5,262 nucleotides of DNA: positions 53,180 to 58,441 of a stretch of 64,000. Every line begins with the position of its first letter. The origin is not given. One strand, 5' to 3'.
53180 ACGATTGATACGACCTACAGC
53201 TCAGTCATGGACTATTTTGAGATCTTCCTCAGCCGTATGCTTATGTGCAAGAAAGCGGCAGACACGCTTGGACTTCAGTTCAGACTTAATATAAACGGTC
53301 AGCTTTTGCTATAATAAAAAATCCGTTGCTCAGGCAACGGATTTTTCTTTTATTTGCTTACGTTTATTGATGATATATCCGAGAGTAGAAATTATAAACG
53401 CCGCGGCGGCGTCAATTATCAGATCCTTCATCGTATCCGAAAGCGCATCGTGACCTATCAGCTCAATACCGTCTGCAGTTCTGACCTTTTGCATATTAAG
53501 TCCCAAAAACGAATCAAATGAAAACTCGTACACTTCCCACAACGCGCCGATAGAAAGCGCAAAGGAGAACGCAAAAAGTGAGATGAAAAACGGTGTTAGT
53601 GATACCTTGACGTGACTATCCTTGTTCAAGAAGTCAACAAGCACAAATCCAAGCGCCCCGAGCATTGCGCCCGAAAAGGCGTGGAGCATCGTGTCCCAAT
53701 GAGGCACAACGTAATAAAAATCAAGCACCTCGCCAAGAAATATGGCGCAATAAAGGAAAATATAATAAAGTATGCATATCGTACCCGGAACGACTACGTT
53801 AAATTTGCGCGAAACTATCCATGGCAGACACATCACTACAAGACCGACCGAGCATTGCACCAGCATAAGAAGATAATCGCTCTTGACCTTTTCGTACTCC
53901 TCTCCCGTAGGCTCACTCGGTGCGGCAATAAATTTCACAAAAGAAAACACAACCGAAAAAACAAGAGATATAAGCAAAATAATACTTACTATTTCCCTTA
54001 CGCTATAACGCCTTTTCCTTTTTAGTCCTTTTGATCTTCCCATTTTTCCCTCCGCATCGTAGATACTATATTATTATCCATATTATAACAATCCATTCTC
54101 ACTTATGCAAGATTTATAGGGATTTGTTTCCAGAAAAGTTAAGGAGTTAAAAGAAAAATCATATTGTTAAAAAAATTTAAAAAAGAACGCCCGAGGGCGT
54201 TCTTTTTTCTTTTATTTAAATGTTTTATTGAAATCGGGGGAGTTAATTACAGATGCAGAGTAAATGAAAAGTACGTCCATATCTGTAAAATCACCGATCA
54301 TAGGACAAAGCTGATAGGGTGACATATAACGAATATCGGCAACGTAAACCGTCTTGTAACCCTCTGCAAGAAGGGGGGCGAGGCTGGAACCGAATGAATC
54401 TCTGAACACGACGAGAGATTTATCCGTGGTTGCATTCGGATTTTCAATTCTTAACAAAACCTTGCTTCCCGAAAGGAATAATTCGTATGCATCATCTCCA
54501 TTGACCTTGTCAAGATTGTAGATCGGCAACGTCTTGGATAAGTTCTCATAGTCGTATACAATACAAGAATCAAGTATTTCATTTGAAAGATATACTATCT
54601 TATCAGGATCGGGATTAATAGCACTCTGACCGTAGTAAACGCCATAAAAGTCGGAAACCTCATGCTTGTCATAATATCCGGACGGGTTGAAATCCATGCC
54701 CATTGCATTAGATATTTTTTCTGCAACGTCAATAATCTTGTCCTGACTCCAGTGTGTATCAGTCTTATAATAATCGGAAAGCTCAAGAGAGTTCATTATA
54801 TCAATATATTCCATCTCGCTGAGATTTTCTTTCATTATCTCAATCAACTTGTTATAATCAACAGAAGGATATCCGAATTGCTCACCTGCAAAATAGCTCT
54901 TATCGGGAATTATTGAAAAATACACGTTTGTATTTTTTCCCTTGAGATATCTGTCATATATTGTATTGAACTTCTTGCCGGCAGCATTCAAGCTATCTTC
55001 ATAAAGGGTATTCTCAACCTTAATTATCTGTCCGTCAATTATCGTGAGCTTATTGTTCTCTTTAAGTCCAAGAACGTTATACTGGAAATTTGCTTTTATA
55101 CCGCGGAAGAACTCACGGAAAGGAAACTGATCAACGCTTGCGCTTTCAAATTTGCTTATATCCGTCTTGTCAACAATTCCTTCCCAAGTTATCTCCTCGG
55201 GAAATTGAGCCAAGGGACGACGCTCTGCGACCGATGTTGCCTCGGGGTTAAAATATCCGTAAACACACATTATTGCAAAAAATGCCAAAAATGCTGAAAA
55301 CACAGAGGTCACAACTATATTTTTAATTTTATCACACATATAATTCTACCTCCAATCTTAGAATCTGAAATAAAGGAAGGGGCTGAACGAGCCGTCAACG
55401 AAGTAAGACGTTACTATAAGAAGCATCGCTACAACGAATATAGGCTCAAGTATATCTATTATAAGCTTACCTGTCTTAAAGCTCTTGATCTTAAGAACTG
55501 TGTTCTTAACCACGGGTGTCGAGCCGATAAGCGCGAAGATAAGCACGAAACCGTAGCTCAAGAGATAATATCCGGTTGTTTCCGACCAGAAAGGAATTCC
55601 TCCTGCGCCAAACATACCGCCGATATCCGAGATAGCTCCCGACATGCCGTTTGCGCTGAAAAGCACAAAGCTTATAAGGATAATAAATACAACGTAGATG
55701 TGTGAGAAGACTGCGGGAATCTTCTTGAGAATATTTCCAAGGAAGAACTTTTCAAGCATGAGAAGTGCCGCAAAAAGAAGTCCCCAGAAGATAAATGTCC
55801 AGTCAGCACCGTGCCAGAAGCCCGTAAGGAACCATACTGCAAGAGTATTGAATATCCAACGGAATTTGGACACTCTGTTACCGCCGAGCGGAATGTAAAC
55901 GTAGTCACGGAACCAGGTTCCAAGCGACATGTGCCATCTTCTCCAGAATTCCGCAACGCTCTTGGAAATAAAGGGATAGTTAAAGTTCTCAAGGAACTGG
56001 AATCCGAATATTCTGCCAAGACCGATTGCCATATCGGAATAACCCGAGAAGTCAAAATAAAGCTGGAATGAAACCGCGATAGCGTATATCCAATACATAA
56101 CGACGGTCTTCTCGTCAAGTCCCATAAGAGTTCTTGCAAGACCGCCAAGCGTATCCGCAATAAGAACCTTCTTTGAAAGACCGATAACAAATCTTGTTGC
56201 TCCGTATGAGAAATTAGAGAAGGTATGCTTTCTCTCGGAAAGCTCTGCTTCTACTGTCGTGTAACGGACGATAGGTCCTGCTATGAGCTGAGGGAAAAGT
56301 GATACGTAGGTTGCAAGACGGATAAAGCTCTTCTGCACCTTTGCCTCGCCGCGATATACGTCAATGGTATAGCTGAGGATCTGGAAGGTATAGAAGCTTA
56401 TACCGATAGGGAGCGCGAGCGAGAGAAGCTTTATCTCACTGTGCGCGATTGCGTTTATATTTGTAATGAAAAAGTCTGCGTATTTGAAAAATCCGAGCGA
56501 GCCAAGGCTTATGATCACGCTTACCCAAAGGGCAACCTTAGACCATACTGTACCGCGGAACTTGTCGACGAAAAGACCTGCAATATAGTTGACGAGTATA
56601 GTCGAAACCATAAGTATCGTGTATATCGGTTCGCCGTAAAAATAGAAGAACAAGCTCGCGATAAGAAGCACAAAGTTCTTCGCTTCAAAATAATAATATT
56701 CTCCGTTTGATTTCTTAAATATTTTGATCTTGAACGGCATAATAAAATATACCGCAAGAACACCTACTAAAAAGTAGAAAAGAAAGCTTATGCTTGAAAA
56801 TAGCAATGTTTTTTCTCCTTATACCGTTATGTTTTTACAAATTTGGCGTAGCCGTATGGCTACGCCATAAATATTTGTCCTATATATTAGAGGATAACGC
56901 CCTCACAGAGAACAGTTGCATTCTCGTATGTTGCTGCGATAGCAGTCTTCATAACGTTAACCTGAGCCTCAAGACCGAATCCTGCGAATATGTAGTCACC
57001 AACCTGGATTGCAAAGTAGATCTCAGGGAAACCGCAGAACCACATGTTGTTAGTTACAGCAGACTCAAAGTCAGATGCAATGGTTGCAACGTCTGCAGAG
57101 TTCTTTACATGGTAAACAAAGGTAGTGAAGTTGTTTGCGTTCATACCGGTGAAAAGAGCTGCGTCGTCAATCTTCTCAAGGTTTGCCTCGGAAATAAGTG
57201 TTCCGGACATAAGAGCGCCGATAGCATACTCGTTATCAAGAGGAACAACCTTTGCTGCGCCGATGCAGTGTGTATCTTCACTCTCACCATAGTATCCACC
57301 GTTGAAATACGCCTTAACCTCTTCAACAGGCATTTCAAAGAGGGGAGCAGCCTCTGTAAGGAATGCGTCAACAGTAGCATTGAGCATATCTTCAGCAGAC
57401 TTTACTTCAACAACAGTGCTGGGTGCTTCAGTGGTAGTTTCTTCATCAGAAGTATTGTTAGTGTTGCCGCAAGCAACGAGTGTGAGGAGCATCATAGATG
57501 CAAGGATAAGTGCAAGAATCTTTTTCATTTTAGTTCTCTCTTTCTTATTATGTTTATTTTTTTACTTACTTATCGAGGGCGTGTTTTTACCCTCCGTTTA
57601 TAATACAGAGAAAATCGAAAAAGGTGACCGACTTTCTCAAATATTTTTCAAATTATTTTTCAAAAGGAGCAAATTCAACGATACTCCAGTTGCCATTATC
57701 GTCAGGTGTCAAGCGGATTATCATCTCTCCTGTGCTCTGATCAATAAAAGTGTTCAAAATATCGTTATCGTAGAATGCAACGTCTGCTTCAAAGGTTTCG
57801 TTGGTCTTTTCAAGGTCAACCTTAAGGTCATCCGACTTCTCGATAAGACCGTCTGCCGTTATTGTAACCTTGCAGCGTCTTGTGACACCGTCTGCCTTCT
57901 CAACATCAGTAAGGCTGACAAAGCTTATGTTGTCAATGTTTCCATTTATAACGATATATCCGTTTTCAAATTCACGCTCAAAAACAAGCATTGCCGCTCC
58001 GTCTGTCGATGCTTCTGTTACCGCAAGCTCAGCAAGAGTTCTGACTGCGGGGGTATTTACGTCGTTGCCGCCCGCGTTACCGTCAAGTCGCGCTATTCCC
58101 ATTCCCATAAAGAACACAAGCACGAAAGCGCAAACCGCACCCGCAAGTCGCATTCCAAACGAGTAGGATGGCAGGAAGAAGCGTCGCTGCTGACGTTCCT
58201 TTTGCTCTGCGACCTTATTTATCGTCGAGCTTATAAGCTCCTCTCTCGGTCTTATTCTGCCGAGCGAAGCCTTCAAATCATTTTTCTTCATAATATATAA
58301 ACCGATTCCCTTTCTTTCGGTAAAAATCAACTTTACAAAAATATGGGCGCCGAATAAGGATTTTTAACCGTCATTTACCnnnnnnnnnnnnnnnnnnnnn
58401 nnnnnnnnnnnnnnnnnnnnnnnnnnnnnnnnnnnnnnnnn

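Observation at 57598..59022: Identical bipartite motif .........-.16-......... upstream of the ECF sigma gene and of the lipoprotein-MBOAT-DHHW genes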

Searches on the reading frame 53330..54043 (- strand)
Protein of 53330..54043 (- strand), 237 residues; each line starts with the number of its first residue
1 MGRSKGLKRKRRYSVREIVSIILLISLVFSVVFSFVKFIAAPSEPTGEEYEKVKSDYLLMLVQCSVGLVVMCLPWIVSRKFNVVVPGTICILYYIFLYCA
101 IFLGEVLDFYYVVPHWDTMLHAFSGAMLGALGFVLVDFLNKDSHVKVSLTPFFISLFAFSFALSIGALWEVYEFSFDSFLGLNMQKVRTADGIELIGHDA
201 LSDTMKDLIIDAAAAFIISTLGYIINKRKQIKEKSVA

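Call 4: search_protein_families(library=pfam, proteins=[window:53330-54043:-], max_evalue=0.01)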
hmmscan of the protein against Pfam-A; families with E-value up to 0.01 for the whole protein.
window:53330-54043:- (237 aa): 0 families

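Call 19: search_protein_families(library=ncbifam, proteins=[window:53330-54043:-], max_evalue=0.01)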
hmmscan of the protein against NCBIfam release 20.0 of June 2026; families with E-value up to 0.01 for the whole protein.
window:53330-54043:- (237 aa): 0 families

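Call 54: search_protein_families(library=pfam, proteins=[window:53330-54043:-], max_evalue=5)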
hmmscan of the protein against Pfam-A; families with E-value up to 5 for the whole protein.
window:53330-54043:- (237 aa): 4 families
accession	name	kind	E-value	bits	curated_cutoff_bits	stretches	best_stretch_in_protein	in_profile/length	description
PF02118.27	Srg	-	0.35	10.9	22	1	49-177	28-152/275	Srg family chemoreceptor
PF03631.20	Virul_fac_BrkB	-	0.91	9.5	33.7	1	29-138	85-209/259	Virulence factor BrkB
PF03908.18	Sec20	-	1.4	9.3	27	0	60-80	71-91/92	Sec20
PF16935.10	Hol_Tox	-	1.8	8.9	23.3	1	215-229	15-29/34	Putative Holin-like Toxin (Hol-Tox)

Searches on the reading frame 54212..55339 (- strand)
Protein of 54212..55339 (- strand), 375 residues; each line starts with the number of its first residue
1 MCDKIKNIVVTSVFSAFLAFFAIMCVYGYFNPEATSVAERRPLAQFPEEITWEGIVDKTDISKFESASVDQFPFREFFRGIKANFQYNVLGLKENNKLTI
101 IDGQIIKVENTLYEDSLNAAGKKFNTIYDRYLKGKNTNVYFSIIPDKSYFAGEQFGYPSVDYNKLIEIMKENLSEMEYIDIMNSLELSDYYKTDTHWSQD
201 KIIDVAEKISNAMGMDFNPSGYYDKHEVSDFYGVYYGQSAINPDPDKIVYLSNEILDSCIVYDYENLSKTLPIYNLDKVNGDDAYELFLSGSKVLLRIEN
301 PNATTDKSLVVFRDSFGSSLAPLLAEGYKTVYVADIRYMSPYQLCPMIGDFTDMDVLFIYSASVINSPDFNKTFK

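Call 4: search_protein_families(library=pfam, proteins=[window:54212-55339:-], max_evalue=0.01)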
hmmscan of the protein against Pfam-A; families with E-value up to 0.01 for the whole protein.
window:54212-55339:- (375 aa): 1 family
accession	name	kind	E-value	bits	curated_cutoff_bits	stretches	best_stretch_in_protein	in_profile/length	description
PF14286.12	DHHW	-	4.4e-18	66.1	25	1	131-333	168-384/385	DHHW protein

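Call 19: search_protein_families(library=ncbifam, proteins=[window:54212-55339:-], max_evalue=0.01)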
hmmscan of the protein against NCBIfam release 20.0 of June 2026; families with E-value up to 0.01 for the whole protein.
window:54212-55339:- (375 aa): 1 family
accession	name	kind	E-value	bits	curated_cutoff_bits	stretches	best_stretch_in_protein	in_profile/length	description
NF052546.1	AlpArbfursidBAD1527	equivalog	0.0092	15.5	500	0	195-262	103-165/341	alpha-arabinofuranosidase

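Call 30: search_solved_structures(query=window:54212-55339:-, max_evalue=1)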
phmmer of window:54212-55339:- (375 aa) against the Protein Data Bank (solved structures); distinct sequences matched with E-value up to 1: 3.
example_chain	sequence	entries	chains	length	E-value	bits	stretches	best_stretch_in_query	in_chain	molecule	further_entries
4nzk_A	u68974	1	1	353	5.2e-10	42.1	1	124-359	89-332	Uncharacterized protein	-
5v8d_A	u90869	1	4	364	4.5e-09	39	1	38-368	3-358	Bacillus cereus PatB1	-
5v8e_A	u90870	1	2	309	1.3e-07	34.2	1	129-368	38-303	Bacillus cereus PatB1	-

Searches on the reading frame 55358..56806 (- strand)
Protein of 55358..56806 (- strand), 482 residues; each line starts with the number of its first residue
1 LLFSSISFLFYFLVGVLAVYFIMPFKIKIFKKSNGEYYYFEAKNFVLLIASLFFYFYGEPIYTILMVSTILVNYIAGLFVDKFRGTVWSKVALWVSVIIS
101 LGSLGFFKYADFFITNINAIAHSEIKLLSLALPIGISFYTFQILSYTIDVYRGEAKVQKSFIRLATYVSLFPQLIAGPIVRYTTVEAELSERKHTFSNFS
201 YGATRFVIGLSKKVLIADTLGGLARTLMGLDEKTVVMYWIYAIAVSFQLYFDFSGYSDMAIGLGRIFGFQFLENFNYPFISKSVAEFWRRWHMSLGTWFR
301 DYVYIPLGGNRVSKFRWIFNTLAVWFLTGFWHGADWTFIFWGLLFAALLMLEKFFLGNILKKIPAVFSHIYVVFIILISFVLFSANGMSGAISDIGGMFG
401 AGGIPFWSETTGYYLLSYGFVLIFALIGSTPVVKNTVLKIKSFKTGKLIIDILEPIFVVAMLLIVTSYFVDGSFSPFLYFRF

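Call 4: search_protein_families(library=pfam, proteins=[window:55358-56806:-], max_evalue=0.01)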
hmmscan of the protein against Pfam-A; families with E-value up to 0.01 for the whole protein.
window:55358-56806:- (482 aa): 1 family
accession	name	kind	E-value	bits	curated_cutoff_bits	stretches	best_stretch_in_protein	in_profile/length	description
PF03062.24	MBOAT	-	4.6e-27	95.6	27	1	158-361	78-303/337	MBOAT, membrane-bound O-acyltransferase family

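Call 19: search_protein_families(library=ncbifam, proteins=[window:55358-56806:-], max_evalue=0.01)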
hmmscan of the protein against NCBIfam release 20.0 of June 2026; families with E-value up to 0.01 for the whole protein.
window:55358-56806:- (482 aa): 1 family
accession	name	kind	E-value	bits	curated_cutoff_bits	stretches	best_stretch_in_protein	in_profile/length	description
TIGR04091.1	LTA_dltB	equivalog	1.8e-42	146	375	1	18-384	12-377/380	D-alanyl-lipoteichoic acid biosynthesis protein DltB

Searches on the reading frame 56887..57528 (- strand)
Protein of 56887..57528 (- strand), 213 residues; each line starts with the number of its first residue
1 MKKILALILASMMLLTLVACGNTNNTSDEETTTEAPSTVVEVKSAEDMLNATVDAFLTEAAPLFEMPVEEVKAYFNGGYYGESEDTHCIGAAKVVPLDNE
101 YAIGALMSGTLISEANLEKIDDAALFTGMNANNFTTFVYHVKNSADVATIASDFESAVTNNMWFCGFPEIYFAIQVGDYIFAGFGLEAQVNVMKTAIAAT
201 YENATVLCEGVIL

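Call 4: search_protein_families(library=pfam, proteins=[window:56887-57528:-], max_evalue=0.01)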
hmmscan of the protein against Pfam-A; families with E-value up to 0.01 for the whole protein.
window:56887-57528:- (213 aa): 0 families

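Call 19: search_protein_families(library=ncbifam, proteins=[window:56887-57528:-], max_evalue=0.01)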
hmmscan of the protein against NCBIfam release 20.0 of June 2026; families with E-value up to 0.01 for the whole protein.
window:56887-57528:- (213 aa): 8 families
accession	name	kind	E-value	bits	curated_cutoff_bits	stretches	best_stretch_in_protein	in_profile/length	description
NF050142.1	PG1828_fam_lipo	equivalog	0.00012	22.8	50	1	1-47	1-49/59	PG1828 family lipoprotein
NF058647.1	lipo_LytA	equivalog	0.00013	22.1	110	1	1-113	1-35/107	acidic lipoprotein LytA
NF047408.1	SA0632_fam_LP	equivalog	0.00093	18.8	70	1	1-24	1-22/68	SA0632 family lipoprotein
NF052551.1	EnvBioLpgNMYCTU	equivalog_domain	0.002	17.5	250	1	1-45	1-45/227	envelope biogenesis lipoprotein LpqN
NF045774.1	cytochro_C551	exception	0.0033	17.4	118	1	1-50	1-47/110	cytochrome c551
NF041428.1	TrsH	subfamily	0.0044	17.1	150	1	1-49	1-46/149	TrsH/TraH family protein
NF033193.2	lipo_NDxxF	hypoth_equivalog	0.0061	16.3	60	0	2-40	1-38/199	NDxxF motif lipoprotein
NF040528.1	SP_0198_lipo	equivalog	0.0077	16.2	100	0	2-42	1-41/144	SP_0198 family lipoprotein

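Call 54: search_protein_families(library=pfam, proteins=[window:56887-57528:-], max_evalue=5)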
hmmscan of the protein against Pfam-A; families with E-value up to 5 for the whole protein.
window:56887-57528:- (213 aa): 3 families
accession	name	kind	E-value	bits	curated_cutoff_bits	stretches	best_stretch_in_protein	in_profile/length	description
PF22093.1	Cwp8_D2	-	0.05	14.4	27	1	25-50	23-48/79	Cell wall binding protein Cwp8 domain 2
PF20352.3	DUF6647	-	0.13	12.4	24.1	0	161-198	126-163/174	Domain of unknown function (DUF6647)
PF09911.14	DUF2140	-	0.13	12.2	34.3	1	5-59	11-66/187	Uncharacterized protein conserved in bacteria (DUF2140)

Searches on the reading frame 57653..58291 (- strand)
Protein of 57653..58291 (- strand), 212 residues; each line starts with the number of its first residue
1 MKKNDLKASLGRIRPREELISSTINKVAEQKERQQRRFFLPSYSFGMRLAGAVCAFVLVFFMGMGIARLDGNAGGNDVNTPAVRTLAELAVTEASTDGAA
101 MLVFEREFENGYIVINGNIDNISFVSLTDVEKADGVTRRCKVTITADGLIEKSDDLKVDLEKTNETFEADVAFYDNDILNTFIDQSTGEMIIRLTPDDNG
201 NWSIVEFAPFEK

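Call 4: search_protein_families(library=pfam, proteins=[window:57653-58291:-], max_evalue=0.01)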
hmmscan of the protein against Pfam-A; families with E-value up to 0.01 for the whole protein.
window:57653-58291:- (212 aa): 0 families

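Call 19: search_protein_families(library=ncbifam, proteins=[window:57653-58291:-], max_evalue=0.01)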
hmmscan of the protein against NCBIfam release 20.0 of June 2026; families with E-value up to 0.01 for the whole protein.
window:57653-58291:- (212 aa): 0 families

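Call 37: find_homologous_proteins(query=window:57653-58291:-, max_evalue=0.00001)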
Query window:57653-58291:- (212 aa): 22 proteins with E <= 0.00001 among 680 candidates.
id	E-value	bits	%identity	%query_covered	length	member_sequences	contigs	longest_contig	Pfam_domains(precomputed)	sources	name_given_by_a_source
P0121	5.3e-132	455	99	100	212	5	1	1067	-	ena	-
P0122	3.6e-127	440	95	100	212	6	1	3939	-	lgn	-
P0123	1.8e-113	395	83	100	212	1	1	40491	-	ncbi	-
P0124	1.8e-104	366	78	100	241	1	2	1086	-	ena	-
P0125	4.9e-98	345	75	100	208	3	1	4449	-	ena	-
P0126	7.6e-84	298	64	100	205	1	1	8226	-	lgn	-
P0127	9.2e-83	295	65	100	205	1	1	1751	-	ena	-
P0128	9.7e-82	291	64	100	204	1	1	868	-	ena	-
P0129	1.9e-79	284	65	100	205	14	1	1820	-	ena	-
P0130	9.9e-76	272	63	100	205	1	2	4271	-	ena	-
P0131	6.6e-72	259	59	100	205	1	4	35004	-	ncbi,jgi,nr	ncbi:MAG: hypothetical protein E7672_01645 [Ruminococcaceae bacterium]|nr:hypothetical protein [Osci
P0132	7.7e-71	256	58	100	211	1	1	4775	-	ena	-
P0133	2.2e-62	228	52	100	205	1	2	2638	-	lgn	-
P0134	2.2e-57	212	52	100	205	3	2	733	-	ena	-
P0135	8.0e-52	194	46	100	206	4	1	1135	-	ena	-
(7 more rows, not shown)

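Call 42: predict_structure(alignment_id=A1)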
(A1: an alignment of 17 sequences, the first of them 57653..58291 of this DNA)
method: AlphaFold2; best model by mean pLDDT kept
length: 212 residues; sequences in the alignment: 17
mean_pLDDT: 69.7   pTM: 0.54
mean pLDDT of the five models: 69.7, 68.7, 67.8, 67.5, 66.6
residues with pLDDT >= 90: 51; 70-90: 61; 50-70: 49; < 50: 51
segments of 3 or more residues with pLDDT < 50: 10-18, 37-51, 65-80, 101-105
pLDDT, mean of each block of 10 residues (from residue 1): 50 48 58 47 44 54 49 42 71 56 56 91 92 90 91 85 89 90 89 88 88 66
secondary structure, 60 per line:
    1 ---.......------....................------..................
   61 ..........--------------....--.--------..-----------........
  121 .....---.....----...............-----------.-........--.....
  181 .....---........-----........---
elements in order: H4-10 H17-36 H43-70 E113-125 H129-133 E138-152 E166-173 H176-185 E189-196 E202-209

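Call 45: fold_search(model_id=the predicted structure, library=pdb)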
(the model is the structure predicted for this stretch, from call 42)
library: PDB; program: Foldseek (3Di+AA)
matches with E <= 10: 837; with E <= 0.001: 0
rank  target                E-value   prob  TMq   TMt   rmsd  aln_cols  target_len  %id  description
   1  6cqm_E                9.2e-03  0.99  0.27  0.53   5.4       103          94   14  Crystal Structure of mitochondrial single-stranded DNA binding proteins from S. cerevisiae, Rim1 (Form2) (released 2018-05-30)
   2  9dei_F                9.2e-03  0.90  0.24  0.35  19.1       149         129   10  Trypanosoma brucei mitochondrial RNA-editing catalytic complex 1, U-deletion (RECC1) (released 2026-01-21)
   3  3klw_A                1.4e-02  1.00  0.29  0.57   5.7       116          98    9  Crystal structure of primosomal replication protein n from Bordetella pertussis. northeast structural genomics consort (released 2009-11-24)
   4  9dei_N                1.6e-02  0.84  0.24  0.35  15.7       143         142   12  Trypanosoma brucei mitochondrial RNA-editing catalytic complex 1, U-deletion (RECC1) (released 2026-01-21)
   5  6cqk_D                1.7e-02  0.98  0.26  0.52   5.7       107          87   11  Crystal Structure of mitochondrial single-stranded DNA binding proteins from S. cerevisiae, Rim1 (Form1) (released 2018-05-30)
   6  6cqm_D                1.7e-02  0.94  0.24  0.45   6.7       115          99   12  Crystal Structure of mitochondrial single-stranded DNA binding proteins from S. cerevisiae, Rim1 (Form2) (released 2018-05-30)
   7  3fhw_A                1.8e-02  0.99  0.27  0.52   6.4       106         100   13  Crystal structure of the protein priB from Bordetella parapertussis. Northeast Structural Genomics Consortium target B (released 2008-12-30)
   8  6cqo_H                2.1e-02  0.98  0.27  0.54   5.3       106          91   13  Crystal Structure of mitochondrial single-stranded DNA binding proteins from S. cerevisiae (SeMet Labeled), Rim1 (Form (released 2018-05-30)
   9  6cqm_H                2.3e-02  0.99  0.27  0.57   5.2       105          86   12  Crystal Structure of mitochondrial single-stranded DNA binding proteins from S. cerevisiae, Rim1 (Form2) (released 2018-05-30)
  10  6cqo_D                2.7e-02  0.93  0.26  0.47   6.2       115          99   15  Crystal Structure of mitochondrial single-stranded DNA binding proteins from S. cerevisiae (SeMet Labeled), Rim1 (Form (released 2018-05-30)
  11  6cqk_B                2.8e-02  0.99  0.29  0.56   4.1       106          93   11  Crystal Structure of mitochondrial single-stranded DNA binding proteins from S. cerevisiae, Rim1 (Form1) (released 2018-05-30)
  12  3pgz_B                3.3e-02  0.66  0.21  0.35   9.8       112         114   12  Crystal structure of a single strand binding protein (SSB) from bartonella henselae (released 2010-12-22)
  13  7tlh_D                3.7e-02  0.99  0.25  0.41   5.1       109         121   11  Murine meteorin C-terminal NTR domain (released 2023-01-25)
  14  3k8a_A                3.7e-02  0.96  0.29  0.54   6.7       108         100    6  Neisseria gonorrhoeae PriB (released 2010-01-12)
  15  6cqm_F                3.7e-02  0.80  0.22  0.42   7.5       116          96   14  Crystal Structure of mitochondrial single-stranded DNA binding proteins from S. cerevisiae, Rim1 (Form2) (released 2018-05-30)
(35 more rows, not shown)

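Call 54: search_protein_families(library=pfam, proteins=[window:57653-58291:-], max_evalue=5)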
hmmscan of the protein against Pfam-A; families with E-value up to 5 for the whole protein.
window:57653-58291:- (212 aa): 0 families
